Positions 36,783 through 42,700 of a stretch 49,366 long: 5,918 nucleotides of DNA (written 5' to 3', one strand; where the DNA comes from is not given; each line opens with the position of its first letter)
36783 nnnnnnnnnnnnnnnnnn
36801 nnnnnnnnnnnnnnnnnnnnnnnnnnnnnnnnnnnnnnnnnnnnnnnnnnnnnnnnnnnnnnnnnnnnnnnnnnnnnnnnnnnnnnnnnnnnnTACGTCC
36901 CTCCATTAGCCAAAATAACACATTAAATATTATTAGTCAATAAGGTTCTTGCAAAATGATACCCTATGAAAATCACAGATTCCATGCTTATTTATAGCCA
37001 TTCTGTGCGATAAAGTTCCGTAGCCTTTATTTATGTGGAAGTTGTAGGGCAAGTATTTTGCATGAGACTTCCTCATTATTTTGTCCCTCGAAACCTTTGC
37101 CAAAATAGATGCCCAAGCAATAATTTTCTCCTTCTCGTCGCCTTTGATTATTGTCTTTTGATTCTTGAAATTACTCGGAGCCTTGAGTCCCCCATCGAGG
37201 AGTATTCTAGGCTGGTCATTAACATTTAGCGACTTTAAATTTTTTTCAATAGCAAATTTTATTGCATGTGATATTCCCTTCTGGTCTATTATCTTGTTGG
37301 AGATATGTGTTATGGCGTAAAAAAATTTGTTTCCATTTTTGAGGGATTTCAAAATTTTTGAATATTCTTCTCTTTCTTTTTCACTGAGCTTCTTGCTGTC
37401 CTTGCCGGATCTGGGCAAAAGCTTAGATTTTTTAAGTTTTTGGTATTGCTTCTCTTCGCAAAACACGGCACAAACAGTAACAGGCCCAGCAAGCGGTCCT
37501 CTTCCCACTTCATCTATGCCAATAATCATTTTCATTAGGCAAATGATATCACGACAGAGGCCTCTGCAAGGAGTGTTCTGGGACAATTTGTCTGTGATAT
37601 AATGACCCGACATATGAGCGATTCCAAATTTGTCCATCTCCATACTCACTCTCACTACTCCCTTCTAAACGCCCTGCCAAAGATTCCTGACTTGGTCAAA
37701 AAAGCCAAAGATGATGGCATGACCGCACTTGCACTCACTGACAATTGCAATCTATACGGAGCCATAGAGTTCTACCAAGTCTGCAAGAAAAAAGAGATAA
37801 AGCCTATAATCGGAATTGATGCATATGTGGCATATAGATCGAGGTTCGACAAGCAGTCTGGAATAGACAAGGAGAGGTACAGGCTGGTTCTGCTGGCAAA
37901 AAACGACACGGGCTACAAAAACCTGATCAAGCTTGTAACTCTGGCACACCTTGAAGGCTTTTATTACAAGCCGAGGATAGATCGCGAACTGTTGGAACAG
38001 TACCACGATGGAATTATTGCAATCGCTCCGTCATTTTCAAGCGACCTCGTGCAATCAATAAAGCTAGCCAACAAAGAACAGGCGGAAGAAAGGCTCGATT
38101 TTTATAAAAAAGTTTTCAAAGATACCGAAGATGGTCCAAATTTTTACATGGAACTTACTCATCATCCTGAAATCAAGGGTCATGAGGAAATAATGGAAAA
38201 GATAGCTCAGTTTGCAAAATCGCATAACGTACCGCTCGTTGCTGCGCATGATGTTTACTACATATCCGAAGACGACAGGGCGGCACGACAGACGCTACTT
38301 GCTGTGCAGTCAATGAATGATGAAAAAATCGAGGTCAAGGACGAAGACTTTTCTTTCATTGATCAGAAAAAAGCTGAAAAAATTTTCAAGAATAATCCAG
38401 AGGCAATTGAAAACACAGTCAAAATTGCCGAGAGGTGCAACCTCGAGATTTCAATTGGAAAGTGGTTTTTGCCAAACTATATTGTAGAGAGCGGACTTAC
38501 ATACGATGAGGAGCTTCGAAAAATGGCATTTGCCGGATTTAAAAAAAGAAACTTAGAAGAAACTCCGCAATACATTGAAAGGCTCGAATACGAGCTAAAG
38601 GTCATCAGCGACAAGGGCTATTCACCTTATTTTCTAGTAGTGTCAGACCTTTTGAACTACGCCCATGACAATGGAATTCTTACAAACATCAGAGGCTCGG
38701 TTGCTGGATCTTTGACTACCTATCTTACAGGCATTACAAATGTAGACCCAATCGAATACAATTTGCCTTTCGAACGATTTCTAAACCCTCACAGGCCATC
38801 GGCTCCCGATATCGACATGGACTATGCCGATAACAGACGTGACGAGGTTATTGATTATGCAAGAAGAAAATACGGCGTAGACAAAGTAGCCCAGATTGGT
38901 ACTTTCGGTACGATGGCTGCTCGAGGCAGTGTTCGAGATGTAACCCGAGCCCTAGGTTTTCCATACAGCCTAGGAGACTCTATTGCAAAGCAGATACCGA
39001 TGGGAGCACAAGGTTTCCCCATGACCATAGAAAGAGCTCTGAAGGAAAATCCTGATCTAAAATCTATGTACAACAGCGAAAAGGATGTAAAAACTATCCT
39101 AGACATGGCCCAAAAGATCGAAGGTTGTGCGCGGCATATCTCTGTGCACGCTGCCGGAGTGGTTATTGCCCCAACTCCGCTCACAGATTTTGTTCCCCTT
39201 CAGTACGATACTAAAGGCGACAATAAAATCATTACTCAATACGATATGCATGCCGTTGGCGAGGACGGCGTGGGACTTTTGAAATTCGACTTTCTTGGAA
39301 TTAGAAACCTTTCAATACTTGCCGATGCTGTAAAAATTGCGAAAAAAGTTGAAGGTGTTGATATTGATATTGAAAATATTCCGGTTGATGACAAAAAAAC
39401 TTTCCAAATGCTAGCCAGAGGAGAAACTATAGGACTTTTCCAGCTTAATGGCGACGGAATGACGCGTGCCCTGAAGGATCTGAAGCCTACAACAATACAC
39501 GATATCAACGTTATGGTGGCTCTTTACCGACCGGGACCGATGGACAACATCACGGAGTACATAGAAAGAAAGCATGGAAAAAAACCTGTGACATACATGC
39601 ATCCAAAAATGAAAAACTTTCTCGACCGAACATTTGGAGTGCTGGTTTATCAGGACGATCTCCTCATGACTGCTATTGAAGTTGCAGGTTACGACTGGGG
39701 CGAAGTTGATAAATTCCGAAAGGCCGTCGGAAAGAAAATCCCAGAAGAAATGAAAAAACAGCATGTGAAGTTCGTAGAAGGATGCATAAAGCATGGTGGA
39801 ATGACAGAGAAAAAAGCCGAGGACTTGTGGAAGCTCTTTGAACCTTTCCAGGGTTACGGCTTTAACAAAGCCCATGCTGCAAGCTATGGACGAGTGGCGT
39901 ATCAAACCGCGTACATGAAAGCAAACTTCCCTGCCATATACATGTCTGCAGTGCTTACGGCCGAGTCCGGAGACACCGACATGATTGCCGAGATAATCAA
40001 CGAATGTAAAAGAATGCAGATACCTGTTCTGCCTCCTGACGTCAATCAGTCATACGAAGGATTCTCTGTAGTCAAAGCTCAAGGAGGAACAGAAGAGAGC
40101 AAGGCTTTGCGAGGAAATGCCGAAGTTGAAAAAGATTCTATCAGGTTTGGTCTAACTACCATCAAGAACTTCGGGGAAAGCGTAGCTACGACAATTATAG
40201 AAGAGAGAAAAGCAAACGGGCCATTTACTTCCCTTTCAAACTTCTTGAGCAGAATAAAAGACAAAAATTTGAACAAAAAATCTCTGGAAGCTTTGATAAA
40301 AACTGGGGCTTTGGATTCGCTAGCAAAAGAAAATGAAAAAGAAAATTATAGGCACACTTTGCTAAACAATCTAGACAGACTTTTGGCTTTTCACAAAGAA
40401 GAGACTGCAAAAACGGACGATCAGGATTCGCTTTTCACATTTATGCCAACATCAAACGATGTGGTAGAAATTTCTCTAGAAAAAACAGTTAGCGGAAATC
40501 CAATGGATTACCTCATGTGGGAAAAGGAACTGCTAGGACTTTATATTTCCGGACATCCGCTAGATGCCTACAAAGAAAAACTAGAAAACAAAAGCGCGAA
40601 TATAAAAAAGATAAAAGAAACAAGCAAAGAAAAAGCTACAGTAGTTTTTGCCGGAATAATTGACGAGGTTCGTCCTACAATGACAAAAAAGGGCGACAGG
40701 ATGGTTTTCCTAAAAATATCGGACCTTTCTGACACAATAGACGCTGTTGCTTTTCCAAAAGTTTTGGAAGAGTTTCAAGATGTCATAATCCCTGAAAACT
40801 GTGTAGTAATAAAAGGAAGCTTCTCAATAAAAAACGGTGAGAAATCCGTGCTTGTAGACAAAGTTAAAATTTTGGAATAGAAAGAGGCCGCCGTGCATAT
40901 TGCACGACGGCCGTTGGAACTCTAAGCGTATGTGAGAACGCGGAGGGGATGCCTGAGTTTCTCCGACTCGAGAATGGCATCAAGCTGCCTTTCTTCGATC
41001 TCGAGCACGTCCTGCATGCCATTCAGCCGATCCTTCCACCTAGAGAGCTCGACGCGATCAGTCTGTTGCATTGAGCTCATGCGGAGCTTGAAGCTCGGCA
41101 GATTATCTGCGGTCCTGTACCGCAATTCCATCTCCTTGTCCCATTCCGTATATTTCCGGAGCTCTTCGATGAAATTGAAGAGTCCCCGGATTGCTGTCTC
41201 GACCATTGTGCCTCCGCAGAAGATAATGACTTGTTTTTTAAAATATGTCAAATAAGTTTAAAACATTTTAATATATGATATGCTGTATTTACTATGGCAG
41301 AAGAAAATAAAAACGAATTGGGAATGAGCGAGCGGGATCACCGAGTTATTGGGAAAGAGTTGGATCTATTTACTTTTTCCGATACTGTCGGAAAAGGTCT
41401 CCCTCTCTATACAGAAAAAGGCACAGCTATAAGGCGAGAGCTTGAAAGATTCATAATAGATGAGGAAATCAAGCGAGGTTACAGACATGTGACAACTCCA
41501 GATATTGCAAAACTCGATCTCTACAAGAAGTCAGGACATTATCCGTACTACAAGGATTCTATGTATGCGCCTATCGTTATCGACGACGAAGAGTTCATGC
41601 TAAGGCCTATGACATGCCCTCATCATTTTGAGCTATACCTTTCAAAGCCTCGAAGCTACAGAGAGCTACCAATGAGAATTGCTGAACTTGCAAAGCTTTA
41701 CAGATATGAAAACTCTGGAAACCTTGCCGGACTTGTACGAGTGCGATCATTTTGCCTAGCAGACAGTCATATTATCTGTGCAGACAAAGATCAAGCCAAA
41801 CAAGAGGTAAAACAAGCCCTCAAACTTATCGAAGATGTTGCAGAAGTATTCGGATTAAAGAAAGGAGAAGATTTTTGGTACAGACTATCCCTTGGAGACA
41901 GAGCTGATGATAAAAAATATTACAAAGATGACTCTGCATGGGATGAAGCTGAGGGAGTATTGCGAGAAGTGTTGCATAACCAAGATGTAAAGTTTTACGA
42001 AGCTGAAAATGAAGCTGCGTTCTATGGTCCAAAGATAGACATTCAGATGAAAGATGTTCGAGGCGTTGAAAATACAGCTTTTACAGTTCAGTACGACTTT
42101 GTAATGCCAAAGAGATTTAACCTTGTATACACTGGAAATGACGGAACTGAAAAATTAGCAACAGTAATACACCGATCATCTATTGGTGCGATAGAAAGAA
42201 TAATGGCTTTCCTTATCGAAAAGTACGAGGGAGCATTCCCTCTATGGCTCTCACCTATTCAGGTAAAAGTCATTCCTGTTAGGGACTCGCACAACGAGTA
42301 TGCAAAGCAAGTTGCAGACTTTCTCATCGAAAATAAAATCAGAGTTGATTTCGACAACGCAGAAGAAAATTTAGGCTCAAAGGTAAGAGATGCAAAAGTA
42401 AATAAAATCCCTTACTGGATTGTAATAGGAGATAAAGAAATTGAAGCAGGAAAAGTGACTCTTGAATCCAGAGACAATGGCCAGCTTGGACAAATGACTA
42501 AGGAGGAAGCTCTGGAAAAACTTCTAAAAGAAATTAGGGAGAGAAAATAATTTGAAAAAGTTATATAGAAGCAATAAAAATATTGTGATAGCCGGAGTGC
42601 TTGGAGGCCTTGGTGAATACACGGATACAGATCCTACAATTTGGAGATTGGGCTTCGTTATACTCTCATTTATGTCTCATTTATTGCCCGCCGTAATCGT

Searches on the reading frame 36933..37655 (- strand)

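Call 95: search_protein_families(library=pfam, proteins=[window:36933-37655:-], max_evalue=0.00001)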
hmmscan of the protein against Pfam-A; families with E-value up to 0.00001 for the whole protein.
window:36933-37655:- (240 aa): 1 family
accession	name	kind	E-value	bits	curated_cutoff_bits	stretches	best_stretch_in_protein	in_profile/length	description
PF01351.25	RNase_HII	-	9.6e-39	133.8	25.8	1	45-236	1-198/199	Ribonuclease HII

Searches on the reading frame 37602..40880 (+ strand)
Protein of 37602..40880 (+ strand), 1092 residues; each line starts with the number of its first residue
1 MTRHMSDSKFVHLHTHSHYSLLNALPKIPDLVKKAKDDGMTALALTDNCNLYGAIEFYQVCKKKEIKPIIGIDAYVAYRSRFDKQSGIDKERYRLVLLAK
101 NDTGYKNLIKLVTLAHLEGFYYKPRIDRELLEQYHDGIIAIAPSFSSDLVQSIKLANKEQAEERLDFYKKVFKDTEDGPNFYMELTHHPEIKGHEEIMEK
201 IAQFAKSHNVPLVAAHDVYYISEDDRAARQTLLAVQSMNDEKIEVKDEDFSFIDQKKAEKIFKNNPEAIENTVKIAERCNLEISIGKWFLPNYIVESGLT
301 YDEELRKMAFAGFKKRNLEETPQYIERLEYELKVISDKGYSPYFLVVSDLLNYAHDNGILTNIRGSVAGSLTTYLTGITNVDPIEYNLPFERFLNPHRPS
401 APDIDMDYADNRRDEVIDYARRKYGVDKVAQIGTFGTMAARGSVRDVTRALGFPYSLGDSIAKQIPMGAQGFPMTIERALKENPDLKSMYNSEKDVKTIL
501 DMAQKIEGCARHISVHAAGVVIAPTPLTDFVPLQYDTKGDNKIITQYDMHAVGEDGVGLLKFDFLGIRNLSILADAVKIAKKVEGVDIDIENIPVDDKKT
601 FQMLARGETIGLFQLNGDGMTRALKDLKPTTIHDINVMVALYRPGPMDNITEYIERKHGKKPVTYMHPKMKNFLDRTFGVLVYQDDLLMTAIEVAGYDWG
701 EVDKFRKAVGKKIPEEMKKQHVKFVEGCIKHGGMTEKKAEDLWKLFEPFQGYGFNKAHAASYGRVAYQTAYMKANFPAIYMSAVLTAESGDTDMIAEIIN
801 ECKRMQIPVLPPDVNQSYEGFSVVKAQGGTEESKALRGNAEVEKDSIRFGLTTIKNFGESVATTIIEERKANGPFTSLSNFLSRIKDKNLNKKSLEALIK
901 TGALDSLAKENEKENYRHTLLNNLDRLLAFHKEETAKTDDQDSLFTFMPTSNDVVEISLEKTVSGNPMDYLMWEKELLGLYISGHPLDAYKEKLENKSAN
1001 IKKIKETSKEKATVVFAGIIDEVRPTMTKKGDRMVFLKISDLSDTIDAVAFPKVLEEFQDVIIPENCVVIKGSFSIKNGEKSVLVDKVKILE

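Call 95: search_protein_families(library=pfam, proteins=[window:37602-40880:+], max_evalue=0.00001)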
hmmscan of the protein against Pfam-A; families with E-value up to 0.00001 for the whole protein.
window:37602-40880:+ (1092 aa): 5 families
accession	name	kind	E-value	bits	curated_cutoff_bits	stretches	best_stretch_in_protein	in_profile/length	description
PF07733.18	DNA_pol3_alpha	-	2.5e-92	309.6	23.9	1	304-566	2-260/260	Bacterial DNA polymerase III alpha NTPase domain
PF17657.6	DNA_pol3_finger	-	3.3e-54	183.1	22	1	569-732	1-166/166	Bacterial DNA polymerase III alpha subunit finger domain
PF02811.25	PHP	-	6.4e-50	170.1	26.4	1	12-188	1-164/164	PHP domain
PF14579.12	HHH_6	-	1.8e-26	92.6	25.6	1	807-911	2-87/90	Helix-hairpin-helix motif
PF01336.31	tRNA_anti-codon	-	1.2e-09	38.4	27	1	1014-1091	1-75/75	OB-fold nucleic acid binding domain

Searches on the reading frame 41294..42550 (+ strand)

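Call 95: search_protein_families(library=pfam, proteins=[window:41294-42550:+], max_evalue=0.00001)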
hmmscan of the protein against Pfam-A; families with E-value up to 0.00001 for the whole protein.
window:41294-42550:+ (418 aa): 2 families
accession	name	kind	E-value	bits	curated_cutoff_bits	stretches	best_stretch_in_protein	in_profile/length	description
PF00587.30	tRNA-synt_2b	-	7.9e-32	111.2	29.3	1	98-311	8-179/179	tRNA synthetase class II core domain (G, H, P, S and T)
PF03129.25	HGTP_anticodon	-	2.7e-23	82.4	21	1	323-412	1-93/94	Anticodon binding domain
